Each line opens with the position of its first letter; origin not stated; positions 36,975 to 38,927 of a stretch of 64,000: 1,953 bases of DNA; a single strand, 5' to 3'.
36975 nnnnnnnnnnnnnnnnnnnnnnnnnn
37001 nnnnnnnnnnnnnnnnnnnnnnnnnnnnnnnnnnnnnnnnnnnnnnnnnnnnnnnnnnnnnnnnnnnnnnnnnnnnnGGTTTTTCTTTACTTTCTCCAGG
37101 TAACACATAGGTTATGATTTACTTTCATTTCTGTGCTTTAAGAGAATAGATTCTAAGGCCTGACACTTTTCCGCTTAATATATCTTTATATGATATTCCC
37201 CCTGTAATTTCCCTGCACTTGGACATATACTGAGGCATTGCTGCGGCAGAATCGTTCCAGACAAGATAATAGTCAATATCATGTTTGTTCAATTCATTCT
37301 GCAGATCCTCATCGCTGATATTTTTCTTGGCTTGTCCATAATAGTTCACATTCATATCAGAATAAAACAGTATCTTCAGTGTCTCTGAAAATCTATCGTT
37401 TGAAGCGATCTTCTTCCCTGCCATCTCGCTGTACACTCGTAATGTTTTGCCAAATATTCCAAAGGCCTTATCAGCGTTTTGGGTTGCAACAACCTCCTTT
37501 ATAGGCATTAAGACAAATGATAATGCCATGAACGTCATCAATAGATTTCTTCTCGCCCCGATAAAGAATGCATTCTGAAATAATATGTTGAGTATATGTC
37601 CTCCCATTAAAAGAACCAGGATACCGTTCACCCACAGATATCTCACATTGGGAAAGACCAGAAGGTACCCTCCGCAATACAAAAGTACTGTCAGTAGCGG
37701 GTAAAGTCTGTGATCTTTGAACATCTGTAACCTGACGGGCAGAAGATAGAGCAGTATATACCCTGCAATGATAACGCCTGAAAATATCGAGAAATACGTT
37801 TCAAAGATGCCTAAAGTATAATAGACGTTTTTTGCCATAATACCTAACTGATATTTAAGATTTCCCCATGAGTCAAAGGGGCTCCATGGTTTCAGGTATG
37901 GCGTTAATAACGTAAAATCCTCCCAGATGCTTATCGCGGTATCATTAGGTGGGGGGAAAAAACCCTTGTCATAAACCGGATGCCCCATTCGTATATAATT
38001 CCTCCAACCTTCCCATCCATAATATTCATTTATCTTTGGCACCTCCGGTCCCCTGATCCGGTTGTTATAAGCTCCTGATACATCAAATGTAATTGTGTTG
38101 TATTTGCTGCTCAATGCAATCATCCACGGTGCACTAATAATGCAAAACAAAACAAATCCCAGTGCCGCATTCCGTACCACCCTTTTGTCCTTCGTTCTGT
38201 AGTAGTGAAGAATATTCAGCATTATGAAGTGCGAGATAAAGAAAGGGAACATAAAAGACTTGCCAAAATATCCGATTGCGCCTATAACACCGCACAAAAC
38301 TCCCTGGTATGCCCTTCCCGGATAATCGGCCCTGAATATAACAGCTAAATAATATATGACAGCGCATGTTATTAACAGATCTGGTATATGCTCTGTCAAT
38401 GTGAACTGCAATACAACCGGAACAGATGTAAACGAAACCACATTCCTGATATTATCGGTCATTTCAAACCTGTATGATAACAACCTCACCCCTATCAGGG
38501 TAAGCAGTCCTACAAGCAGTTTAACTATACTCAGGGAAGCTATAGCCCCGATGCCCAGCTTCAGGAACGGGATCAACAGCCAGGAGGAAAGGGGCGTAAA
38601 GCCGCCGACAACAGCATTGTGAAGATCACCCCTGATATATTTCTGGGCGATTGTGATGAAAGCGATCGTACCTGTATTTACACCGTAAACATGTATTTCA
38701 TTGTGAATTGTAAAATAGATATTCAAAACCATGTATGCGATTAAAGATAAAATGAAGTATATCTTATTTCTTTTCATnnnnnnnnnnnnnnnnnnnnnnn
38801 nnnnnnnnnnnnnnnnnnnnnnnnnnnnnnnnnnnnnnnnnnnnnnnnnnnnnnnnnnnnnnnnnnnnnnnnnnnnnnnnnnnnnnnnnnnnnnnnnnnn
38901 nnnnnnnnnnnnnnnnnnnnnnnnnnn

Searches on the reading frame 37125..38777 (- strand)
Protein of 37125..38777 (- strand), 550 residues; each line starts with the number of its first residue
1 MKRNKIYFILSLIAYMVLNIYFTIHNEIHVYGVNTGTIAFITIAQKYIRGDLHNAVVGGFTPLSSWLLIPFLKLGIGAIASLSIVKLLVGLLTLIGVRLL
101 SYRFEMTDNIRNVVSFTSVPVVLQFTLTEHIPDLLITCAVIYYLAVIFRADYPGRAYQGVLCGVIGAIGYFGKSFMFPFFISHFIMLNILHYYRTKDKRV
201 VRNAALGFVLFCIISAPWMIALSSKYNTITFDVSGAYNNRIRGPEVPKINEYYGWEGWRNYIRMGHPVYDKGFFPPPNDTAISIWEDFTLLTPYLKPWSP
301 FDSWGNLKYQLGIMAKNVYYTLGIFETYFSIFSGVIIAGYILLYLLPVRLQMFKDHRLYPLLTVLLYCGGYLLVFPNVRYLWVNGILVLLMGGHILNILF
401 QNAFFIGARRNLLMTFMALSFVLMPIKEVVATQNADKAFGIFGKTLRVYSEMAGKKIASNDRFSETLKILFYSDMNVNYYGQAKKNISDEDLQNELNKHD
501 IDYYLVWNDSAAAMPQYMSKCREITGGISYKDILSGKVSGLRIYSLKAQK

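Call 6: search_protein_families(library=ncbifam, proteins=[window:37125-38777:-], max_evalue=0.01)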
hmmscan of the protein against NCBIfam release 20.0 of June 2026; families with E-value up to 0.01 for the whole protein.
window:37125-38777:- (550 aa): 0 families

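Call 20: search_protein_families(library=pfam, proteins=[window:37125-38777:-], max_evalue=0.001)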
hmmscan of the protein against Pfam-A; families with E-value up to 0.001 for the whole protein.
window:37125-38777:- (550 aa): 1 family
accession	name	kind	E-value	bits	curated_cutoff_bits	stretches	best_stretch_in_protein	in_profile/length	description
PF13231.12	PMT_2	-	0.00014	22.6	26.1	1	62-218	4-157/160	Dolichyl-phosphate-mannose-protein mannosyltransferase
